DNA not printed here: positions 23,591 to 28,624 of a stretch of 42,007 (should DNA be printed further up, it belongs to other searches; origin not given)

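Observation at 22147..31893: Five-gene extracytoplasmic copper-protein cluster: a giant multicopper oxidase bracketed by two Ig-repeat cupredoxin lipoproteins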

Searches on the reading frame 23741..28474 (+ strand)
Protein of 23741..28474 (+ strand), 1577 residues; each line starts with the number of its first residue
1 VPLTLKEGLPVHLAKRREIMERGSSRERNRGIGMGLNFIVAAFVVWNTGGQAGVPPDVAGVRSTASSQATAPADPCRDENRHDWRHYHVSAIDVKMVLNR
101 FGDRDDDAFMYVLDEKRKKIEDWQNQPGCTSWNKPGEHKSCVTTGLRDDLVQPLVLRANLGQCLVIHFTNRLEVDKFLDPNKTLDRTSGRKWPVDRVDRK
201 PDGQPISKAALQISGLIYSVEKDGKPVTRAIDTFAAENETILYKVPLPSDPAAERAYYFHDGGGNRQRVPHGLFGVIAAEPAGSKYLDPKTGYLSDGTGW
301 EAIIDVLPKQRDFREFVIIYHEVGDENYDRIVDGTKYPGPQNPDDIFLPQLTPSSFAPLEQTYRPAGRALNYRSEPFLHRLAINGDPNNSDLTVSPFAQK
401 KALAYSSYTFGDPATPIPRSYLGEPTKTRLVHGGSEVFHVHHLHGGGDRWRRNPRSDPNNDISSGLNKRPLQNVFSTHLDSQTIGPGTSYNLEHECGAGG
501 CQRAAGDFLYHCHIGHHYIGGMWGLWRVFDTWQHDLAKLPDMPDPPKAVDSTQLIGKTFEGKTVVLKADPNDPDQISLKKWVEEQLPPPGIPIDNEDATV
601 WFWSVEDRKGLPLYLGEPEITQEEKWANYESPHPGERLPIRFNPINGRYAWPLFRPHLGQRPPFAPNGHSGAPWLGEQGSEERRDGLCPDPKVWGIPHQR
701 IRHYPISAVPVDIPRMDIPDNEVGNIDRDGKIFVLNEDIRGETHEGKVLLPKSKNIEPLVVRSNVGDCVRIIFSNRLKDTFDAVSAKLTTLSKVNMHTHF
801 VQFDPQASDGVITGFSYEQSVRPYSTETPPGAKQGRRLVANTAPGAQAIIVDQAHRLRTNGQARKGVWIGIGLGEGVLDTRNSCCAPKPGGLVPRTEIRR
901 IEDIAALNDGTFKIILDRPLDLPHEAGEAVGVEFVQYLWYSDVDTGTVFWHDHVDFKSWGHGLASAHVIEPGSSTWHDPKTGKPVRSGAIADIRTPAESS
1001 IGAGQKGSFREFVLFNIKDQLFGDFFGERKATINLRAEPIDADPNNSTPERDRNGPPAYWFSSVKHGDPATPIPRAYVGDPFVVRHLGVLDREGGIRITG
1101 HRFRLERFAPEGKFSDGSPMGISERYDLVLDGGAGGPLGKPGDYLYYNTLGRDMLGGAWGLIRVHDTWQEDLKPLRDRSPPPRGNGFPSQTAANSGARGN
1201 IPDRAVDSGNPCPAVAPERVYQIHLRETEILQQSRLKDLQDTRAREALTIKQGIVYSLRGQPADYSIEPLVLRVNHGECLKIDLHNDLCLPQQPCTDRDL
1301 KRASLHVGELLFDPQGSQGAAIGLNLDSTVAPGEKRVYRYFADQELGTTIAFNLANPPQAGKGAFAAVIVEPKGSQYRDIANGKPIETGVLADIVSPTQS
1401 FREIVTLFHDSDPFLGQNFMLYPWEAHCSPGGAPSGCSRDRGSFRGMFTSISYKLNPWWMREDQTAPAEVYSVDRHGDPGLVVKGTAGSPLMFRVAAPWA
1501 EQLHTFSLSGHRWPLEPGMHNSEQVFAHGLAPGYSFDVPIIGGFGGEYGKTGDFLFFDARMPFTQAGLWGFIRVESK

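Call 4: search_protein_families(library=pfam, proteins=[window:23741-28474:+], max_evalue=0.01)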
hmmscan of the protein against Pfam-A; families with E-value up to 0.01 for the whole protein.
window:23741-28474:+ (1577 aa): 1 family
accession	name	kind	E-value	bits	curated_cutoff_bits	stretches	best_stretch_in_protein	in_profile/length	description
PF07732.21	Cu-oxidase_3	-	2.4e-05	24.8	21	0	941-972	87-117/119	Multicopper oxidase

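Call 5: search_protein_families(library=ncbifam, proteins=[window:23741-28474:+], max_evalue=0.01)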
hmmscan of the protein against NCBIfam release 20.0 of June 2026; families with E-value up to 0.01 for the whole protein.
window:23741-28474:+ (1577 aa): 1 family
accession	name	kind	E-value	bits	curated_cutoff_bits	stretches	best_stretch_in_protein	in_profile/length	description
NF041487.1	copper_ox_MnxG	equivalog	2.3e-35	121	3100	3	413-533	421-522/1894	manganese-oxidizing multicopper oxidase MnxG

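Call 9: find_homologous_proteins(query=window:23741-28474:+)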
Query window:23741-28474:+ (1577 aa): 2342 proteins with E <= 0.001 among 8000 candidates; the best 120 are listed.
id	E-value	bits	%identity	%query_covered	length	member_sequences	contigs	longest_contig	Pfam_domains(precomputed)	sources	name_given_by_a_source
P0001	0.0e+0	3532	95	98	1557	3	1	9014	-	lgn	-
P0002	0.0e+0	3114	84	99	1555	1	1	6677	PF07732.22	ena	-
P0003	0.0e+0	2787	76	98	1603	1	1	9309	PF07732.22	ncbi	-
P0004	0.0e+0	2349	67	99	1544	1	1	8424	PF07732.22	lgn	-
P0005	0.0e+0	2191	66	95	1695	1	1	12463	-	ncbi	-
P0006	0.0e+0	1625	53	80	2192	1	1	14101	PF09099.17,PF07732.22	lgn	-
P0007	0.0e+0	1519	52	95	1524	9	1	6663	PF07732.22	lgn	-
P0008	0.0e+0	1467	52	94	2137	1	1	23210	PF24298.2,PF07732.22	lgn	-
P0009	0.0e+0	1452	51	94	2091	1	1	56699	PF24298.2,PF07732.22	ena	-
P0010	0.0e+0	1446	47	98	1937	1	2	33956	PF07732.22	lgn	-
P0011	0.0e+0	1428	50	94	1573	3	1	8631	PF07732.22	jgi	jgi:manganese oxidase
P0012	0.0e+0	1421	50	95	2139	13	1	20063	PF07731.21,PF24298.2,PF07732.22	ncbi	ncbi:MAG: multicopper oxidase domain-containing protein [Roseibacillus sp.]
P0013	0.0e+0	1421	49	94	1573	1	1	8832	PF07732.22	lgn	-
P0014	0.0e+0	1416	50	95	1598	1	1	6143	PF07732.22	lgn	-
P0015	0.0e+0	1401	49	97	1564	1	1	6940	PF07732.22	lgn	-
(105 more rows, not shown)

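Call 10: search_solved_structures(query=window:23741-28474:+, max_evalue=1)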
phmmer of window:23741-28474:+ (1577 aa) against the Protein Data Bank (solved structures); distinct sequences matched with E-value up to 1: 42.
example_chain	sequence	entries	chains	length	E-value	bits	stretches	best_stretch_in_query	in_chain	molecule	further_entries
9bxa_A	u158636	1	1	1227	1.4e-86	294.3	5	935-1575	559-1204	MnxG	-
8aip_A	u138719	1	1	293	4.9e-05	23.9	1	413-531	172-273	Two-Domain Laccase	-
9ix9_A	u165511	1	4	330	5e-05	23.9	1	413-531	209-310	Two-Domain Laccase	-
4n8u_A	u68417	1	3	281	0.0051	17.2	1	431-528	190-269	Multicopper oxidase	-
4uan_A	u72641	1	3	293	0.0064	16.9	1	431-529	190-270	Copper oxidase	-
4uah_A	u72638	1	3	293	0.012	16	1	431-529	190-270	Copper oxidase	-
4w1t_A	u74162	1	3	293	0.013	15.9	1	431-529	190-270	Copper oxidase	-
8p9u_C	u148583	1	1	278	0.013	15.9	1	430-528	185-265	Two-domain laccase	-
8p9u_A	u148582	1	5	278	0.013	15.9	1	430-528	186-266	Two-domain laccase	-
4m3h_A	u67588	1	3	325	0.014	15.8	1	431-529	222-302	Copper oxidase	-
7pen_A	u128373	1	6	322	0.015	15.7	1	430-528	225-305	Two-domain laccase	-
6s0o_B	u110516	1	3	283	0.017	15.5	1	430-528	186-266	Two-domain laccase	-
7pfr_A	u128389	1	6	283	0.018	15.5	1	430-528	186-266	Two-domain laccase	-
3kw8_A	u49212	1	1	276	0.019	15.3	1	431-528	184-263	Putative copper oxidase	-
4gxf_A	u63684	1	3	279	0.019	15.3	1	431-528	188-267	Putative copper oxidase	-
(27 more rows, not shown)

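Call 12: find_encoding_contigs(protein=P0003, flank=10000, max_places=3)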
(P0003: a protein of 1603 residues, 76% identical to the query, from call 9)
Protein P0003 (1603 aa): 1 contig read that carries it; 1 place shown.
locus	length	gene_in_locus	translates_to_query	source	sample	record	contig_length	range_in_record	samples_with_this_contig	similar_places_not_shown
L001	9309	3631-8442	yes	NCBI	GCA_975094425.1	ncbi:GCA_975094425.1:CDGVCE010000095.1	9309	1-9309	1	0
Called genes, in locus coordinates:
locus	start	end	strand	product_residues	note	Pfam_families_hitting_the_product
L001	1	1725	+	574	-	?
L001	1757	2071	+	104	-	-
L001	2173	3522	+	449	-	PF05345:He_PIG, PF19077:Big_13 (faint), PF05345:He_PIG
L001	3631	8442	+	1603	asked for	PF07732:Cu-oxidase_3 (faint)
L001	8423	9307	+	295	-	?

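Call 13: find_encoding_contigs(protein=P0005, flank=10000, max_places=3)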
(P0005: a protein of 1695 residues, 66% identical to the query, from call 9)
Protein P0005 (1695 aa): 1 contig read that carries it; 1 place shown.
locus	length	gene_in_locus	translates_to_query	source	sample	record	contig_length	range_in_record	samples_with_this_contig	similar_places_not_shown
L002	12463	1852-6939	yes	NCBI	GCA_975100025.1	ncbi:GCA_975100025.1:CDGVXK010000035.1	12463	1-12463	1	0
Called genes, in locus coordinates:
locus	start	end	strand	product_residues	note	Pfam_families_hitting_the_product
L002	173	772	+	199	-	-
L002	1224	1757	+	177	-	PF00127:Copper-bind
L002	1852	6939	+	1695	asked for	-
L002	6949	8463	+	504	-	PF24298:DUF7482 (faint)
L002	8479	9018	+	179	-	-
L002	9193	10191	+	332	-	PF05345:He_PIG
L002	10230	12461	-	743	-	?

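Call 15: find_related_loci(query=A1, collection=genome_contigs, flank=10000)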
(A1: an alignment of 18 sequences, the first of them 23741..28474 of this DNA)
Query A1 (1577 aa) in genome_contigs; peptide patterns used: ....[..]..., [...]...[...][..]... (x = any residue, [..] = any of these).
599 stretches matched a pattern (row limit reached: there are more); 534 encode a relative of the query (tblastn E <= 1e-3); the best 80 are kept; 80 distinct loci.
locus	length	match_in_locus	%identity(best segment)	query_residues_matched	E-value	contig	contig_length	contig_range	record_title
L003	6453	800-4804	49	85-1577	0e+0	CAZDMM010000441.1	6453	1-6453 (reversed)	MAG TPA_asm: uncultured Caldilineaceae bacterium isolate binchicken_co130_5 genome assembly, contig: NODE_7484_length_64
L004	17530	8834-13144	45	15-1577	0e+0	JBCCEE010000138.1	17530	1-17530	MAG: Acidobacteriota bacterium isolate P01_B01_bin.10 k141_1138899_length_17530_cov_21.1376, whole genome shotgun sequen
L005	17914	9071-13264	46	65-1574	0e+0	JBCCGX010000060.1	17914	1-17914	MAG: Acidobacteriota bacterium isolate P01_B01_bin.53 k141_110488_length_17914_cov_60.3970, whole genome shotgun sequenc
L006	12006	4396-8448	48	58-1574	0e+0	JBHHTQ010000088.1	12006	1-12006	MAG: Anaerolineae bacterium isolate S.9.sp3_bin.44 NODE_842_length_12006_cov_9.747887, whole genome shotgun sequence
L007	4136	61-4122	46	56-1574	0e+0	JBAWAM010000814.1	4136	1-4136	MAG: Myxococcaceae bacterium isolate MFD05674_ilm_asm_bin19 k127_303000, whole genome shotgun sequence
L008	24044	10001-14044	46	85-1574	0e+0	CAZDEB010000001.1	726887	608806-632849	MAG TPA_asm: uncultured Candidatus Microthrix sp. isolate binchicken_co46_702 genome assembly, contig: NODE_3_length_726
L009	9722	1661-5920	45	28-1577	0e+0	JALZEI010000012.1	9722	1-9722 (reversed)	MAG: Actinomycetota bacterium isolate NEG bin9 SC8816-18_k127_2111659, whole genome shotgun sequence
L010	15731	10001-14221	45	85-1574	0e+0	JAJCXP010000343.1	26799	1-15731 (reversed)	MAG: Acidobacteriota bacterium isolate OFTM233 OFTM233_342, whole genome shotgun sequence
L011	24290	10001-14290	44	70-1574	0e+0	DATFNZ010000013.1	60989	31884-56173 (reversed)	MAG TPA_asm: Thermoanaerobaculia bacterium isolate SMAG_U9264 k141_135929, whole genome shotgun sequence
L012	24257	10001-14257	44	85-1574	0e+0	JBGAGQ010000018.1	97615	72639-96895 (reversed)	MAG: Thermoanaerobaculia bacterium isolate MAG_MBR_H125.76 MBRH125-76_opera_contig_1038, whole genome shotgun sequence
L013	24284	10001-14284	43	85-1574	0e+0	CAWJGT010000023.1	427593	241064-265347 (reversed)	MAG: uncultured Holophagales bacterium isolate MFD04935.bin.1.7 genome assembly, contig: contig_4668, whole genome shotg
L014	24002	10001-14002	49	85-1577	0e+0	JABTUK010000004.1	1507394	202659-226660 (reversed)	MAG: Anaerolineales bacterium isolate H5_CFX5 seq004, whole genome shotgun sequence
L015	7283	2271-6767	43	85-1574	0e+0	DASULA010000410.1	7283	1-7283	MAG TPA_asm: Mycobacteriales bacterium isolate SMAG_U1532 k141_1810189, whole genome shotgun sequence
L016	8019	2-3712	47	260-1574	0e+0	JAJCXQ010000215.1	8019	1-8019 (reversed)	MAG: Acidobacteriota bacterium isolate OFTM268 OFTM268_214, whole genome shotgun sequence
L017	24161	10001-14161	45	85-1577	0e+0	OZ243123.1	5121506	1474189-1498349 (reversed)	MAG: Candidatus Multivoradales bacterium isolate 37dedafc-40d8-43fe-ad9b-d79932a92f14 genome assembly, chromosome: 1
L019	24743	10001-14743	41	85-1575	0e+0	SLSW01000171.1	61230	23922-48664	MAG: Micromonosporaceae bacterium isolate CSSed165cm_73 CSSed16-5cm-327, whole genome shotgun sequence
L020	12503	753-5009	46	54-1577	0e+0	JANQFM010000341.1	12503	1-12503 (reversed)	MAG: Acidobacteria bacterium isolate PL23a_bin.88 k99_2390021, whole genome shotgun sequence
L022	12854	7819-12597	41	67-1577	0e+0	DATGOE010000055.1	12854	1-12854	MAG TPA_asm: Natronosporangium sp. isolate SMAG_U10361 k141_636227, whole genome shotgun sequence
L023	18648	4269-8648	43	40-1574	0e+0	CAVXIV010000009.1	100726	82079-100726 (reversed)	MAG: uncultured Acidobacteriota bacterium isolate MFD03066.bin.2.238 genome assembly, contig: contig_23914, whole genome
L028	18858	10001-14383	42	57-1576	0e+0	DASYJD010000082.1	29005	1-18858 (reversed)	MAG TPA_asm: Thermoanaerobaculia bacterium isolate SMAG_U4286 k141_512651, whole genome shotgun sequence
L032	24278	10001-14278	47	65-1574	0e+0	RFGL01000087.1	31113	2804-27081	MAG: Acidobacteria bacterium isolate J023 k99_253706, whole genome shotgun sequence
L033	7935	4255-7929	43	26-1574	0e+0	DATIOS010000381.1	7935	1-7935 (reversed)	MAG TPA_asm: Thermoanaerobaculia bacterium isolate SMAG_U15830 k141_553376, whole genome shotgun sequence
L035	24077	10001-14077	44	60-1574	0e+0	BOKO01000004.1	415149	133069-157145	MAG: Chloroflexota bacterium BroJett021 DNA, sequence04, whole genome shotgun sequence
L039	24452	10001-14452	39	85-1577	0e+0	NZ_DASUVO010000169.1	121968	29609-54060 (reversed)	MAG: Actinophytocola sp. isolate SMAG_U1817 k141_829279, whole genome shotgun sequence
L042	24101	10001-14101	38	66-1576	0e+0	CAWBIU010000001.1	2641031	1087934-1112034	MAG: uncultured Actinomycetes bacterium isolate MFD09212.bin.1.30 genome assembly, contig: contig_13536, whole genome sh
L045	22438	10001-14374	41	74-1574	0e+0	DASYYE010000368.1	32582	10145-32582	MAG TPA_asm: Streptosporangiaceae bacterium isolate SMAG_U6327 k141_648437, whole genome shotgun sequence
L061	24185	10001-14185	37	65-1575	0e+0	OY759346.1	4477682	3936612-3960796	MAG: Trueperaceae bacterium isolate dd143a13-9bf8-4812-ba0e-a3cf349d91ff genome assembly, chromosome: 1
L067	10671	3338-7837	35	69-1574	0e+0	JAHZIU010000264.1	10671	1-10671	MAG: Betaproteobacteria bacterium isolate P_S1_bin.11 k141_627919, whole genome shotgun sequence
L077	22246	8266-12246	34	87-1576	0e+0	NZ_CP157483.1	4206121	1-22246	Pedococcus sp. KACC 23699 chromosome, complete genome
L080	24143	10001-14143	35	41-1574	0e+0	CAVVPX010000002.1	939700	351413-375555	MAG: uncultured Actinomycetota bacterium isolate MFD02581.bin.1.63 genome assembly, contig: contig_3338, whole genome sh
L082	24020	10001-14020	34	87-1574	0e+0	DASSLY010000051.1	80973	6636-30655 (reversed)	MAG TPA_asm: Dermatophilaceae bacterium isolate SMAG_U1184 k141_1050211, whole genome shotgun sequence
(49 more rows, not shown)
